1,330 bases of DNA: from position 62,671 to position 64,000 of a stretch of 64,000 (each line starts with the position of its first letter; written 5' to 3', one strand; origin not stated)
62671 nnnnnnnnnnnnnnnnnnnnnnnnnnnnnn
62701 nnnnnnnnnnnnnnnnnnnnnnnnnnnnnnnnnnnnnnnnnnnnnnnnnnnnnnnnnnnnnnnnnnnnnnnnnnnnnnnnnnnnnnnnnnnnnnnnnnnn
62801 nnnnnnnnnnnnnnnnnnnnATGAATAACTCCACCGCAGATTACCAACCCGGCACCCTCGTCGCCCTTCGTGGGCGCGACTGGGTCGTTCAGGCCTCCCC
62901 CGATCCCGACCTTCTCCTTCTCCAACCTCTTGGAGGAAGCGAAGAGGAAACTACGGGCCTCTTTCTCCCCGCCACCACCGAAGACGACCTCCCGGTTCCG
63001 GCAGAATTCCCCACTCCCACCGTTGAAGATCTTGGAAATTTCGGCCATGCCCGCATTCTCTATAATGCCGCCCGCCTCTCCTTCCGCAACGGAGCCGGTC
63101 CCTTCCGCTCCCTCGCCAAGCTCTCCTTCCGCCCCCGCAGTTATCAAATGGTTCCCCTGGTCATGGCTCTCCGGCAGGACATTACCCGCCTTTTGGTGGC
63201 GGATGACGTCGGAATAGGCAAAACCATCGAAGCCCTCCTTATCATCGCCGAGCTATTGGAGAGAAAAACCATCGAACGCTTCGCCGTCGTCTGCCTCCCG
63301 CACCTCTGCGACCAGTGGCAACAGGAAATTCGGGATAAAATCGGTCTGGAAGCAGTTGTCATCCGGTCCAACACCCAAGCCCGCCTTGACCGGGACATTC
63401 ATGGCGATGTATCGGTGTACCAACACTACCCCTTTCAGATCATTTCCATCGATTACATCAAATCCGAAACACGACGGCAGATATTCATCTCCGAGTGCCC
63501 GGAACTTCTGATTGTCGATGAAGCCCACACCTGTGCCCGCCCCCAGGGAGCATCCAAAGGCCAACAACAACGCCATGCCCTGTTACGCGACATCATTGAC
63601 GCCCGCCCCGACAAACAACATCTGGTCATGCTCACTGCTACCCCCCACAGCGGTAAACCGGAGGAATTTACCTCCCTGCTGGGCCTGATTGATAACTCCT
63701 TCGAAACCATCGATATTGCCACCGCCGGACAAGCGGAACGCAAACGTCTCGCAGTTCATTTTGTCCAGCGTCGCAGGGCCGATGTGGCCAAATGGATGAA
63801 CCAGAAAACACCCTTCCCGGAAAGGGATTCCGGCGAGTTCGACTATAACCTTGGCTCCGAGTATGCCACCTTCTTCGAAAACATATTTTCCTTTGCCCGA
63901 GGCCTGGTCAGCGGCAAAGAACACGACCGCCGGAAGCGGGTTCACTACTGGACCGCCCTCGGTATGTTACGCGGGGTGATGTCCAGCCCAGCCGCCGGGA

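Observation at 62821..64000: Unlisted, translationally coupled SNF2/RapA-like helicase ORF running off the window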

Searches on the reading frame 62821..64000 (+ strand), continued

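Call 84: search_protein_families(library=pfam, proteins=[L004:1475-2143:+, L009:3829-4626:+, L010:3515-4183:+, L045:4000-4812:+, L025:3768-4772:+, L030:3772-4734:+, L036:3850-4755:+, L056:448-1404:+, L035:3401-4516:+, L020:3191-4369:+], max_evalue=0.001)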
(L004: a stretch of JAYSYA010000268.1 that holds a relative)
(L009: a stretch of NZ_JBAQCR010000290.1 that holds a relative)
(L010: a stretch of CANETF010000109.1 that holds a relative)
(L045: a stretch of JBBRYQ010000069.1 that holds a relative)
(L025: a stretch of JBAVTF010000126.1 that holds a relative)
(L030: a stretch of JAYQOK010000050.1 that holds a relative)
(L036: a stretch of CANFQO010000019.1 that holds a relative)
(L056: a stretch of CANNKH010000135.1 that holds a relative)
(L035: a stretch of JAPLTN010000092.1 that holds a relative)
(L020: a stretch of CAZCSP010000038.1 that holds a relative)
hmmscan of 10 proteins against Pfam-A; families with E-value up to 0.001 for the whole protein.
L004:1475-2143:+ (223 aa): 1 family
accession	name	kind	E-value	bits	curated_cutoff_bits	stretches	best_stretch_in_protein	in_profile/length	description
PF19570.5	DUF6088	-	5e-31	108.2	25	1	28-192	2-166/172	Family of unknown function (DUF6088)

L009:3829-4626:+ (266 aa): 1 family
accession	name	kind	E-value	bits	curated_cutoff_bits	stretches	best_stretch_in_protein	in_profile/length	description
PF13099.11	DUF3944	-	3.2e-06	27.4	24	1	6-39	1-35/35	Domain of unknown function (DUF3944)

L010:3515-4183:+ (223 aa): 2 families
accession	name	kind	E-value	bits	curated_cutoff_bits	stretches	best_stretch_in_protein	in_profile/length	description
PF13768.12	VWA_3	-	0.00015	22.3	27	1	7-136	2-121/155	von Willebrand factor type A domain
PF13519.12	VWA_2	-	0.00038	21.5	27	0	10-91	3-87/107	von Willebrand factor type A domain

L045:4000-4812:+ (271 aa): 0 families

L025:3768-4772:+ (335 aa): 0 families

L030:3772-4734:+ (321 aa): 0 families

L036:3850-4755:+ (302 aa): 0 families

L056:448-1404:+ (319 aa): 2 families
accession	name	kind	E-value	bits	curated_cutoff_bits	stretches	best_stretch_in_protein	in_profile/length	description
PF00589.27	Phage_integrase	-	3.2e-32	112.1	27.1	1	135-302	2-165/172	Phage integrase family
PF02899.23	Phage_int_SAM_1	-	3.9e-06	27.5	22.3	1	31-103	3-77/83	Phage integrase, N-terminal SAM-like domain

L035:3401-4516:+ (372 aa): 0 families

L020:3191-4369:+ (393 aa): 2 families
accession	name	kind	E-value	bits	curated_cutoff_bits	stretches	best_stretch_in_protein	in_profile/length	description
PF08843.17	AbiEii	-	1.1e-37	130.7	22.5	1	31-263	3-233/238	Nucleotidyl transferase AbiEii toxin, Type IV TA system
PF13280.12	WYL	-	0.00057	20.3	21.8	1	309-369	3-68/70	WYL domain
